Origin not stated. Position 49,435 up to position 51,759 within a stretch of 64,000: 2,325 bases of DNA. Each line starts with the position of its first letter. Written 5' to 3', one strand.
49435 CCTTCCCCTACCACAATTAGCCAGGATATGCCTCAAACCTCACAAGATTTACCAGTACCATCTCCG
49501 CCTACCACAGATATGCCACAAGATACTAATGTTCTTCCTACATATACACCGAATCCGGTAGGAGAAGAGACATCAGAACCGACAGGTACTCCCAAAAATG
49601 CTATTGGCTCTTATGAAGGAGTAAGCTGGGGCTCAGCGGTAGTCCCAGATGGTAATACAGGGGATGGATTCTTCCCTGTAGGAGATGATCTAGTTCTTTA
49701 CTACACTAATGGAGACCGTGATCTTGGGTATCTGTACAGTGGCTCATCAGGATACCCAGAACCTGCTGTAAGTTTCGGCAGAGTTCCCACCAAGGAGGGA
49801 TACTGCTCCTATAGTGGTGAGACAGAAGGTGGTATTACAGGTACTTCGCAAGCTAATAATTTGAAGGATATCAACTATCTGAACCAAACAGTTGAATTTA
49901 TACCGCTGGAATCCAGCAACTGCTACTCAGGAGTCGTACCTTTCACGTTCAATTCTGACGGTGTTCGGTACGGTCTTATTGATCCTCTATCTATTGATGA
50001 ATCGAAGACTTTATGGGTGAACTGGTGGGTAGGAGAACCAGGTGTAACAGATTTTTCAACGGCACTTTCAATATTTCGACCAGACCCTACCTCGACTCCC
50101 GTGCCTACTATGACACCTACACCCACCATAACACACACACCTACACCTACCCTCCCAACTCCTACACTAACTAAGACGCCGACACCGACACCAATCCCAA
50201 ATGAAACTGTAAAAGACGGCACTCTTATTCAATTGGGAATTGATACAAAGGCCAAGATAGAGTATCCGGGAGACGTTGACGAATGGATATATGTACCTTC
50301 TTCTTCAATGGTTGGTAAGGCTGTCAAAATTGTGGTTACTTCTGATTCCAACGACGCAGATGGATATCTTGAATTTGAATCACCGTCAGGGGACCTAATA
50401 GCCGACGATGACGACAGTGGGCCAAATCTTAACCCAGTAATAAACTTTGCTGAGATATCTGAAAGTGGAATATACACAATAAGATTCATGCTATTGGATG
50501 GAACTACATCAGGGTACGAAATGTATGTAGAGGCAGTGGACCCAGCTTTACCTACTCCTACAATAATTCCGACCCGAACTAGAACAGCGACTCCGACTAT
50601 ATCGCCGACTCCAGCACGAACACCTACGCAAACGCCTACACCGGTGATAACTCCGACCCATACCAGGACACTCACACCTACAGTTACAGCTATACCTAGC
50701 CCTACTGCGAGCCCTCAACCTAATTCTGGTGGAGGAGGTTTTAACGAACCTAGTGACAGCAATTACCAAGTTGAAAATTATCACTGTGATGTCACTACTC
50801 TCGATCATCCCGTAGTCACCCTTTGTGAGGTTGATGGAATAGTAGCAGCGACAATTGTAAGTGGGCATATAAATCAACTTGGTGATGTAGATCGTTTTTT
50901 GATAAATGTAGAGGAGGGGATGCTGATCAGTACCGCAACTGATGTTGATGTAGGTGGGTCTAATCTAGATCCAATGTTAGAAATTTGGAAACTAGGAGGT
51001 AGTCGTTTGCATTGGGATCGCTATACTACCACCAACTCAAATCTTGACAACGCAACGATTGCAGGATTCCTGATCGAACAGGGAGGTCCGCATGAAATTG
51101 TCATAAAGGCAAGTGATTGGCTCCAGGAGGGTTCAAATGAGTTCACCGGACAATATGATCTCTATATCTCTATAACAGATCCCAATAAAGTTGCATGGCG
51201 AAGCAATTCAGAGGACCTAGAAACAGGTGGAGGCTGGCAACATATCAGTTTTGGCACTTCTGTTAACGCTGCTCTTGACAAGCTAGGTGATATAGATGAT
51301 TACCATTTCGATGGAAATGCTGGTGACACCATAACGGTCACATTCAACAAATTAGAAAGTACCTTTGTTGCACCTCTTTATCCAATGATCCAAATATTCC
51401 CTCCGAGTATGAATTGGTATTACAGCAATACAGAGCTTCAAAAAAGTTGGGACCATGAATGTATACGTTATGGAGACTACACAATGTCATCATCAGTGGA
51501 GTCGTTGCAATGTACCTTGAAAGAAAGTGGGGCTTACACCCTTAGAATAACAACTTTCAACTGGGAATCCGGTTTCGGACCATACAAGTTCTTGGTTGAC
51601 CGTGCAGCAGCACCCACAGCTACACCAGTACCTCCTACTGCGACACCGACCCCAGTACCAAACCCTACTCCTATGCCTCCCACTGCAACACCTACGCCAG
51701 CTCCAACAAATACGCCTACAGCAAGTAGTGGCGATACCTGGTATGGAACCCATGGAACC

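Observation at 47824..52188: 1454-aa Ser/Thr kinase with an exceptionally large mosaic ectodomain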

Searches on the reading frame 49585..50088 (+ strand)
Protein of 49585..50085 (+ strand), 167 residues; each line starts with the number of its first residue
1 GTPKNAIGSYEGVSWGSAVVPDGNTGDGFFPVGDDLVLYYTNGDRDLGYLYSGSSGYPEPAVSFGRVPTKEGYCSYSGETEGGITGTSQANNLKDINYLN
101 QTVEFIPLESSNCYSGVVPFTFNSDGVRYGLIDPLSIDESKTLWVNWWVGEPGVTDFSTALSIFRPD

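Call 12: search_protein_families(library=pfam, proteins=[window:49585-50085:+], max_evalue=10)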
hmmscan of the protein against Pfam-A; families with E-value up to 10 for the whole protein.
seq(167 aa): 0 families

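Call 21: find_homologous_proteins(query=A1, max_evalue=0.001)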
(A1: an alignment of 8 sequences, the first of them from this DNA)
Query A1 (8 sequences) (168 aa, profile of the alignment): 10 proteins with E <= 0.001 among 819 candidates.
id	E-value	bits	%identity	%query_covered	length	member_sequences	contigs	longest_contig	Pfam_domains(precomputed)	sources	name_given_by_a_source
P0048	9.5e-36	141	23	77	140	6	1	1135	-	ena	-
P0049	3.7e-34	136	34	19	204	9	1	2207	-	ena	-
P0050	1.7e-32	131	45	20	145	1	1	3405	-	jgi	jgi:hypothetical protein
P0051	1.8e-32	131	34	19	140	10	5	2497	-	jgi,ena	jgi:hypothetical protein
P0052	6.8e-32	129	25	79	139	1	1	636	-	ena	-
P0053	1.6e-31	127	38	27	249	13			-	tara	tara:strand:- start:29 stop:778 length:750 start_codon:yes stop_codon:yes gene_type:complete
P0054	7.5e-30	122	36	27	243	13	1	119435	-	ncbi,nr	ncbi:MAG: hypothetical protein MK330_04040, partial [SAR202 cluster bacterium]|nr:hypothetical prote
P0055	1.2e-29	121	36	27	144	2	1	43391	-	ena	-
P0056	1.0e-25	109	37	23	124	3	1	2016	-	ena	-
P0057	7.8e-24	103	33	27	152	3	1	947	-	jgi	jgi:hypothetical protein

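Call 23: search_solved_structures(query=A1, max_evalue=10)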
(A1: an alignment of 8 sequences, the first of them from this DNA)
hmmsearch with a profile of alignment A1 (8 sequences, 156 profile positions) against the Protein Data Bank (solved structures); distinct sequences matched with E-value up to 10: 2.
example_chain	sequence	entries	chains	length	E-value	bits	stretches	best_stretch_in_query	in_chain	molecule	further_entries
5zug_A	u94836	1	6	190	0.16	15.4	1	74-131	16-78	Succinate-acetate/proton symporter SatP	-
4f11_A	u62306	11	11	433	0.63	13.4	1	76-132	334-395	Gamma-aminobutyric acid type B receptor subunit 2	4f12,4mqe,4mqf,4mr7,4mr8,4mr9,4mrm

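Call 30: search_protein_representatives(alignment_id=A1)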
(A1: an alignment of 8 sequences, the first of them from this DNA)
Query: 8 sequences, 156 profile positions. Proteins with E-value up to 0.001 (for the whole library): 149; up to 1e-10: 103; up to 1e-30: 18. The best 149 are listed.
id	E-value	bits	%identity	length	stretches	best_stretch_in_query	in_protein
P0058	4.9e-46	173.0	-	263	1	2-156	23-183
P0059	7.1e-45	169.2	-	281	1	23-156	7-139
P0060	1.9e-40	154.8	-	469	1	2-152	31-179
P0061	5.9e-39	150.0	-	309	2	11-149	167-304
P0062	1.7e-37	145.2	-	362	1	17-156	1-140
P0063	2.4e-37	144.8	-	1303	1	4-153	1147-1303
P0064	3.5e-37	144.2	-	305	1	2-153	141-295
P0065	2.0e-36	141.7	-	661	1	3-154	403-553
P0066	1.3e-35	139.1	-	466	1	7-152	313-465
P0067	3.7e-35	137.6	-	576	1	3-153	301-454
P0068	4.5e-35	137.3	-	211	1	11-152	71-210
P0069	5.6e-35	137.1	-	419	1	3-153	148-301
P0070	1.6e-34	135.6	-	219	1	2-152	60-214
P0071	2.1e-34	135.2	-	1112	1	7-149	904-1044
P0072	3.0e-34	134.7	-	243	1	4-151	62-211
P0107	5.0e-21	91.7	-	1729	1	11-152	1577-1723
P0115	6.8e-20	88.0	-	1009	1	10-154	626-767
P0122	1.7e-18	83.5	-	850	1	9-146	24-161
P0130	2.6e-17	79.7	-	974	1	8-149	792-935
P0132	7.7e-17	78.1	-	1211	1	6-149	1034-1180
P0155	1.8e-11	60.7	-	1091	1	6-149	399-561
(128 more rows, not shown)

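Call 63: search_protein_families(library=pfam, proteins=[P0063, P0071, P0107, P0115, P0132, P0155, P0130, P0122], max_evalue=0.001)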
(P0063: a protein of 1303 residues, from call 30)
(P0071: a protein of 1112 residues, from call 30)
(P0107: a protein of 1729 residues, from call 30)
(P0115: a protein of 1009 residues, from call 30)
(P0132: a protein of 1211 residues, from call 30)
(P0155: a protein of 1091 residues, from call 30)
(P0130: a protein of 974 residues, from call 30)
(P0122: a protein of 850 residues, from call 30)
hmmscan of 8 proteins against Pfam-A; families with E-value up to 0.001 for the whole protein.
P0063 (1303 aa): 2 families
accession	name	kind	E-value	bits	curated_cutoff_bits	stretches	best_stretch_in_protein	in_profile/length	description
PF00069.31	Pkinase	-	7.6e-59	199.7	31.7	1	9-254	1-253/263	Protein kinase domain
PF07714.23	PK_Tyr_Ser-Thr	-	1e-37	130.3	23.1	1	11-253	3-249/258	Protein tyrosine and serine/threonine kinase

P0071 (1112 aa): 2 families
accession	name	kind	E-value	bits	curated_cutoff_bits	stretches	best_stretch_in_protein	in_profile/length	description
PF00496.27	SBP_bac_5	-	5.2e-84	282.9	32.4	1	449-784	1-354/368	Bacterial extracellular solute-binding proteins, family 5 Middle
PF04069.17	OpuAC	-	1.8e-41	142.9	21.2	1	78-366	8-256/257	Substrate binding domain of ABC-type glycine betaine transport system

P0107 (1729 aa): 9 families
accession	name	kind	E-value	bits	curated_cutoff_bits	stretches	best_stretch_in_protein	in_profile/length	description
PF19077.6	Big_13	-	3.5e-81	268.7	27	4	631-728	1-99/102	Bacterial Ig-like domain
PF00069.31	Pkinase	-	2.4e-57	194.8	31.7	1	9-239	1-231/263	Protein kinase domain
PF17936.7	Big_6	-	4e-36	123.5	27.6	3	1042-1111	7-77/83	Bacterial Ig domain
PF07714.23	PK_Tyr_Ser-Thr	-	5.6e-34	118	23.1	1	11-253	3-249/258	Protein tyrosine and serine/threonine kinase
PF11974.14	bMG3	-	7.4e-09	35.9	34.9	0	750-800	10-60/103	Bacterial alpha-2-macroglobulin MG3 domain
PF16640.11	Big_3_5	-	5e-07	30.6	35.5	0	656-710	18-68/88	Bacterial Ig-like domain (group 3)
PF17667.7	Pkinase_fungal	-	9.9e-05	21.7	24.1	1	122-192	304-379/387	Fungal protein kinase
PF07495.19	Y_Y_Y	-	0.00039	20.7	26.6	0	999-1030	33-64/65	Y_Y_Y domain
PF03109.22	ABC1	-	0.00057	19.5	22.9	0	122-153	184-215/244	ABC1 atypical kinase-like domain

P0115 (1009 aa): 0 families

P0132 (1211 aa): 6 families
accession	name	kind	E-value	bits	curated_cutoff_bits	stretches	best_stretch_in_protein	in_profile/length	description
PF00041.27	fn3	-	1e-23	83.8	25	3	715-792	3-73/84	Fibronectin type III domain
PF16656.11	Pur_ac_phosph_N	-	1.7e-18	67.4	30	2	717-790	5-83/93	Purple acid Phosphatase, N-terminal domain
PF01471.23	PG_binding_1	-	3.2e-10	40.5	23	1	29-86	1-56/57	Putative peptidoglycan binding domain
PF25788.1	Ig_Rha78A_N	-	1.4e-07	32.1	27.4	0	662-701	63-102/105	Rha78A-like, N-terminal immunoglobulin domain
PF16655.11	PhoD_N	-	2.8e-05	25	30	0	769-795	60-86/90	PhoD-like phosphatase, N-terminal domain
PF25059.1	FN3_DSCAM-DSCAML_C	-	4.2e-05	24.2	39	0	746-804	25-80/89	DSCAM/DSCAML C-terminal Fn3-like domain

P0155 (1091 aa): 6 families
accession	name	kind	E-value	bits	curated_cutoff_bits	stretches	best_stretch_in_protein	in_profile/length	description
PF12799.13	LRR_4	-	4.8e-27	93.8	27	4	207-247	2-43/44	Leucine Rich repeats (2 copies)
PF13855.12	LRR_8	-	1.1e-14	54.3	27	2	163-218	2-61/61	Leucine rich repeat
PF17170.10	DUF5128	-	3.4e-14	53.2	22.9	1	717-794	49-126/321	6-bladed beta-propeller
PF01436.27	NHL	-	2.9e-07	30.6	20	0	830-844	14-28/28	NHL repeat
PF23952.1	LRR_EndoS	-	0.00014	22.5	27.9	0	77-194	26-116/116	Endo-beta-N-acetylglucosaminidase EndoS LRR domain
PF14580.12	LRR_9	-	0.00024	21.2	30.5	0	103-174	49-125/175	Leucine-rich repeat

P0130 (974 aa): 4 families
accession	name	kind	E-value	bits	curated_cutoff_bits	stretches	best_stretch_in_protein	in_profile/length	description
PF13229.12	Beta_helix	-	4.3e-14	52.9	25.9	1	244-384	13-138/158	Right handed beta helix region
PF01471.23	PG_binding_1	-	5.8e-14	52.5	23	1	78-136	1-57/57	Putative peptidoglycan binding domain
PF17161.10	DUF5123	-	3e-06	28.8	35.1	1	347-452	2-111/113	Domain of unknown function (DUF5123)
PF22812.1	CR_prot_dom_plant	-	0.001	19.9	34.1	1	778-818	3-43/71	Plant cysteine-rich protein domain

P0122 (850 aa): 0 families

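Call 79: find_related_loci(query=A1, collection=viral_contigs, flank=5000)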
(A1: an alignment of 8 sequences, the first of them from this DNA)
Query A1 (168 aa) in viral_contigs; peptide patterns used: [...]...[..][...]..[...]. (x = any residue, [..] = any of these).
10 stretches matched a pattern, but none encodes a relative of the query by tblastn (E <= 1e-3).

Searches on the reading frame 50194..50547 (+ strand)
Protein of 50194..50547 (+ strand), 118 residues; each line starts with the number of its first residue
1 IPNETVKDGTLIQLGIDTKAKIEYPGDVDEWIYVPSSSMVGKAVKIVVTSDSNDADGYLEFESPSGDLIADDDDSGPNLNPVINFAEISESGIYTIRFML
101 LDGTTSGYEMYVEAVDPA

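Call 12: search_protein_families(library=pfam, proteins=[window:50194-50547:+], max_evalue=10)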
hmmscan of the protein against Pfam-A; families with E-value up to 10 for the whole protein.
seq(118 aa): 1 family
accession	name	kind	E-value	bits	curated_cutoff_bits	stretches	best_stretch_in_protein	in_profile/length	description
PF04151.21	PPC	-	0.017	16.5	25.9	2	41-97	12-67/70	Bacterial pre-peptidase C-terminal domain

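Call 60: search_solved_structures(query=A4, max_evalue=1)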
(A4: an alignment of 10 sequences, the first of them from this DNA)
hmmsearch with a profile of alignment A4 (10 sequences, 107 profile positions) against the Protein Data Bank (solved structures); distinct sequences matched with E-value up to 1: 14.
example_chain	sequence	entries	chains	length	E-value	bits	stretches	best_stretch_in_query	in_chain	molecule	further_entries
5iku_A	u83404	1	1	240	0.00052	23.4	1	5-91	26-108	Collagenase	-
4dxz_A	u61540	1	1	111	0.0012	22.2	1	11-104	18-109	Inhibitor of g-type lysozyme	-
5sv5_A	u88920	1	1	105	0.0034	20.8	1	2-103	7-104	Microbial collagenase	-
4dy3_A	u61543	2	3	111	0.0044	20.4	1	11-104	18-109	Inhibitor of g-type lysozyme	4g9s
4dy5_A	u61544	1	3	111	0.0098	19.3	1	18-102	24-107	Gifsy-1 prophage protein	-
3jqw_A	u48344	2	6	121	0.019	18.4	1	4-104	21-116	ColH protein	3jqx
1xd6_A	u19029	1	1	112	0.46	13.9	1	48-103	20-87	gastrodianin-4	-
1xd5_A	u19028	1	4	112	0.55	13.7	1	48-103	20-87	antifungal protein GAFP-1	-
4hpk_A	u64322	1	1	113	0.62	13.5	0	7-104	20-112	Collagenase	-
4hpk_B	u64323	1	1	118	0.68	13.4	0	7-104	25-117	Collagenase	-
1nqj_A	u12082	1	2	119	0.7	13.3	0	7-104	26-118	class 1 collagenase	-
1nqd_A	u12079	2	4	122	0.76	13.2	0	7-104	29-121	class 1 collagenase | Collagenase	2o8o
4esk_A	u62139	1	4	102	0.85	13.1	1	28-75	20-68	Leukocyte-associated immunoglobulin-like receptor 1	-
1wmd_A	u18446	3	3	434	0.85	13.1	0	52-106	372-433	protease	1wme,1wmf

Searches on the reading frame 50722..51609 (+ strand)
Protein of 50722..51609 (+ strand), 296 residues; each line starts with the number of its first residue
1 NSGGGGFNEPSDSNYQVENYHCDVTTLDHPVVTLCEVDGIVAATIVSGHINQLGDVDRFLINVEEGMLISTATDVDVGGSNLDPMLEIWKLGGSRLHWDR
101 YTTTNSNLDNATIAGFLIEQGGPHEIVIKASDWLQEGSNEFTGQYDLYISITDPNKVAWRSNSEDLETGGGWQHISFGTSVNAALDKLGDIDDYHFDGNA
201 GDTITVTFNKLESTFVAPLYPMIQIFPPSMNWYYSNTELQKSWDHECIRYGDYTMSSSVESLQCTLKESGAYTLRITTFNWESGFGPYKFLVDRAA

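Call 37: find_homologous_proteins(query=window:50722-51609:+, max_evalue=0.001)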
Query seq(296 aa) (296 aa): 4 proteins with E <= 0.001 among 1076 candidates.
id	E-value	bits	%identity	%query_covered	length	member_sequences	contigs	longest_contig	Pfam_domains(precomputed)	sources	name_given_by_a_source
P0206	1.0e-152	526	95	80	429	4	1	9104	-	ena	-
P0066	2.3e-84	301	49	97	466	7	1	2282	-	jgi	-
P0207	5.9e-76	274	59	71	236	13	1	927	-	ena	-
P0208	1.3e-32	131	40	58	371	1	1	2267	-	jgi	jgi:hypothetical protein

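Call 50: predict_structure(alignment_id=A3)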
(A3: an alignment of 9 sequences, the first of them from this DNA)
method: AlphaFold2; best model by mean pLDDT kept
length: 295 residues; sequences in the alignment: 9
mean_pLDDT: 65.8   pTM: 0.60
mean pLDDT of the five models: 65.8, 63.5, 63.1, 60.3, 59.7
residues with pLDDT >= 90: 15; 70-90: 140; 50-70: 60; < 50: 80
segments of 3 or more residues with pLDDT < 50: 1-35, 102-107, 134-136, 157-171, 213-215, 232-241, 252-256
pLDDT, mean of each block of 10 residues (from residue 1): 26 39 38 54 80 83 80 66 84 78 52 75 86 53 81 58 33 70 66 87 81 54 79 42 68 55 91 72 66 87
secondary structure, 60 per line:
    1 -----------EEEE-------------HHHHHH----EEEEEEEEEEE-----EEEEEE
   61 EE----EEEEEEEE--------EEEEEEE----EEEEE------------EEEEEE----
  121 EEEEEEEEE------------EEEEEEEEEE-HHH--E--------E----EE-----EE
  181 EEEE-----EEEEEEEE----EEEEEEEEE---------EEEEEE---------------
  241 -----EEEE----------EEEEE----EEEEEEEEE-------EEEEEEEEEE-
elements in order: E12-15 H29-34 E39-49 E55-62 E67-74 E83-89 E94-98 E111-116 E121-129 E142-151 E179-184 E190-197 E202-210 E220-225 E246-249 E260-264 E269-277 E285-294

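Call 53: fold_search(model_id=the predicted structure, library=pdb)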
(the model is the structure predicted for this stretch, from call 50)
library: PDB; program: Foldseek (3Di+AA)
matches with E <= 10: 1308; with E <= 0.001: 88
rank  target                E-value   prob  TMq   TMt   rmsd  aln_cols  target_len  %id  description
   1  5iku                  5.4e-10  1.00  0.28  0.34  17.9       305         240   16  Crystal structure of the Hathewaya histolytica ColG tandem collagen-binding domain s3as3b in the presence of calcium at  (released 2017-03-15)
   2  9eva_B                7.2e-08  1.00  0.30  0.16  21.7       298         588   16  3DFlex refinement of the CryoEM structure of DeCLIC nanodisc with 10mM calcium (released 2025-04-09)
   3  9en2_A                1.0e-07  1.00  0.23  0.27  12.6       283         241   13  Crystal structure of the metalloproteinase enhancer PCPE-1 complexed with nanobodies VHH-H4 and VHH-I5 (released 2024-07-03)
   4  9ev1_A                2.0e-07  1.00  0.30  0.15  22.1       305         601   15  3DFlex refinement of the CryoEM structure of DeCLIC nanodisc with 10mM EDTA in sym-like state (released 2025-04-09)
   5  6fzv_D                3.2e-07  1.00  0.25  0.30  10.6       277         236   12  Crystal structure of the metalloproteinase enhancer PCPE-1 bound to the procollagen C propeptide trimer (short) (released 2018-07-04)
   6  8kcw_A                9.2e-07  1.00  0.33  0.19   9.3       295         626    7  Cryo-EM structure of human SIDT1 bound to cholesterol (released 2024-06-12)
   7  6v4s_A                9.2e-07  1.00  0.28  0.15  21.7       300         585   15  A Closed pore conformation of a Pentameic ligand-gated ion channel with additional N-terminal domain (released 2020-06-03)
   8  6v4a_A                1.1e-06  1.00  0.28  0.15  21.7       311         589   15  An open conformation of a Pentameic ligand-gated ion channel with additional N-terminal domain (released 2020-06-03)
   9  5cis                  1.1e-06  1.00  0.20  0.21  21.4       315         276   10  The CUB1-EGF-CUB2 domains of rat MBL-associated serine protease-2 (MASP-2) bound to Ca2+ (released 2017-01-18)
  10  8xc1_A                1.3e-06  1.00  0.34  0.19   8.9       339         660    6  C. elegans SID1 in complex with dsRNA (released 2024-06-05)
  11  6f1c_C                1.3e-06  1.00  0.22  0.23  24.7       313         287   13  C1rC1s complex (released 2018-01-17)
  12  6f1c_A                1.3e-06  1.00  0.22  0.22  25.3       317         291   13  C1rC1s complex (released 2018-01-17)
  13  9m8u_A                1.5e-06  1.00  0.37  0.21   8.5       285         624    8  Cryo-EM structure of human SIDT1 (released 2026-03-18)
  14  8wos_A                1.5e-06  1.00  0.37  0.21   8.3       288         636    6  Cryo-EM structure of human SIDT1 protein with C1 symmetry at low pH (released 2024-03-20)
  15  6v4s_D                1.5e-06  1.00  0.29  0.15  21.9       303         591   16  A Closed pore conformation of a Pentameic ligand-gated ion channel with additional N-terminal domain (released 2020-06-03)
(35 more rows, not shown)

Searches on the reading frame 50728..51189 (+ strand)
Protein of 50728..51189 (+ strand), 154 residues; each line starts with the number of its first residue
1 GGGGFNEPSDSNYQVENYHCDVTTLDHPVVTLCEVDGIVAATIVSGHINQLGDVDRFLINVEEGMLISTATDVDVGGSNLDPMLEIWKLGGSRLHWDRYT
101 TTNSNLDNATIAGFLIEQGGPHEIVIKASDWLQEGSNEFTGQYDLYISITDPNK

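Call 12: search_protein_families(library=pfam, proteins=[window:50728-51189:+], max_evalue=10)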
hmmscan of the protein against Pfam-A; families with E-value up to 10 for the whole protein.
seq(154 aa): 0 families

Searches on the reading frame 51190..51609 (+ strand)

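Call 12: search_protein_families(library=pfam, proteins=[window:51190-51609:+], max_evalue=10)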
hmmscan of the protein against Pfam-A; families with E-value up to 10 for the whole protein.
seq(140 aa): 1 family
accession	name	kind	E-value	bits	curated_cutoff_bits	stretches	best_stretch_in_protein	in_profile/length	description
PF04151.21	PPC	-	0.011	17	25.9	1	35-121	2-69/70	Bacterial pre-peptidase C-terminal domain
